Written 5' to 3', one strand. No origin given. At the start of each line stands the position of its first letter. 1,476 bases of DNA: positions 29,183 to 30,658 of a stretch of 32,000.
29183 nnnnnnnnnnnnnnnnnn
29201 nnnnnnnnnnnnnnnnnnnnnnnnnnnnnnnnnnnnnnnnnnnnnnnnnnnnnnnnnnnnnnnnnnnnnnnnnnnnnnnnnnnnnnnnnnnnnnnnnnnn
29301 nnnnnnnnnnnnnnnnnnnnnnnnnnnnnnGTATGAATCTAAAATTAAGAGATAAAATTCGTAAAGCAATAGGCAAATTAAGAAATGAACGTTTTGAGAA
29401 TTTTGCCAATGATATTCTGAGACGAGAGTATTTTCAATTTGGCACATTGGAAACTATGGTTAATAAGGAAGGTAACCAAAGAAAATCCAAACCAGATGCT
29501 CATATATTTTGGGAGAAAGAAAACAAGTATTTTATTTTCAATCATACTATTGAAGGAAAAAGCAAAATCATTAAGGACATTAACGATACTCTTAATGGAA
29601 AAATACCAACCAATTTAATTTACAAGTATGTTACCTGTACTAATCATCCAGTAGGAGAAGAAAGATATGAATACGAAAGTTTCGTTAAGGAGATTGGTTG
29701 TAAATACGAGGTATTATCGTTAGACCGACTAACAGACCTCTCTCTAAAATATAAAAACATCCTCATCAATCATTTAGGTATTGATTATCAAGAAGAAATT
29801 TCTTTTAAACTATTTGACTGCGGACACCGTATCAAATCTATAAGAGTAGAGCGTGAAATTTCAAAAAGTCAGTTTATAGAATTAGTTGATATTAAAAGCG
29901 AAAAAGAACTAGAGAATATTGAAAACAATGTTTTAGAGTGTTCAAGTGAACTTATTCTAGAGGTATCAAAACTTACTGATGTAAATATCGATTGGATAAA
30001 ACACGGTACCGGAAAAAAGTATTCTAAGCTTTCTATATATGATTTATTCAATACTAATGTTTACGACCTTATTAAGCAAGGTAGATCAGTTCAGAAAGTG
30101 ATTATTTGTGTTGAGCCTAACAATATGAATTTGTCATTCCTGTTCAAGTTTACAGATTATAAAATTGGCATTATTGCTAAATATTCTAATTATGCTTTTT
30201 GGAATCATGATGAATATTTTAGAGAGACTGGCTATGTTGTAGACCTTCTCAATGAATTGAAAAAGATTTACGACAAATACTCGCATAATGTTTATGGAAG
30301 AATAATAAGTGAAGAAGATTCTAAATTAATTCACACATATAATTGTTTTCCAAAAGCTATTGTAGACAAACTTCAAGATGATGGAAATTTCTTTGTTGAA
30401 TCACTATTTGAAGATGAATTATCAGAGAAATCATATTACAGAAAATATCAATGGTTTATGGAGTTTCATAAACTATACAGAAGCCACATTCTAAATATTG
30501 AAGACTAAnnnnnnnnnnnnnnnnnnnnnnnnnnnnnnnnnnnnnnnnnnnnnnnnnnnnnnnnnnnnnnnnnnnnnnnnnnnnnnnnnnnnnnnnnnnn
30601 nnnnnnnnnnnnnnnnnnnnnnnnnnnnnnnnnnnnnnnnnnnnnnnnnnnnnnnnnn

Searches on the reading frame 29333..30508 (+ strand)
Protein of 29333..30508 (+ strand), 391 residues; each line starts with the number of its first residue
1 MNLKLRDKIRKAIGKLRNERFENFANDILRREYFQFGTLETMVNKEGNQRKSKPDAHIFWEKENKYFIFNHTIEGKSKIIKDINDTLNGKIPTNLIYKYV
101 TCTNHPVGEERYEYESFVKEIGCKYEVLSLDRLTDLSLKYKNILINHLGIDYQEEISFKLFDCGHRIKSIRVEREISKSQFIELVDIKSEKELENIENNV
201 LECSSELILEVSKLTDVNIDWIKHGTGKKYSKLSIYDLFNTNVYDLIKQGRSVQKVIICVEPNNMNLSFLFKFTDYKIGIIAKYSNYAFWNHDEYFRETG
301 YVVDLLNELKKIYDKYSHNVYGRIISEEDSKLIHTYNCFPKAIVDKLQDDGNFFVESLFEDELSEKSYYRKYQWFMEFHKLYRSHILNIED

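Call 51: search_protein_families(library=pfam, proteins=[window:29333-30508:+], max_evalue=0.01)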
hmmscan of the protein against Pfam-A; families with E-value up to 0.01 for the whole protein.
window:29333-30508:+ (391 aa): 1 family
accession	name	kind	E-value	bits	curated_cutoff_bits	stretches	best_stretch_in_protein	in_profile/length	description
PF12844.13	HTH_19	-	0.00041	20.6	30.2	1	164-227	1-63/64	Helix-turn-helix domain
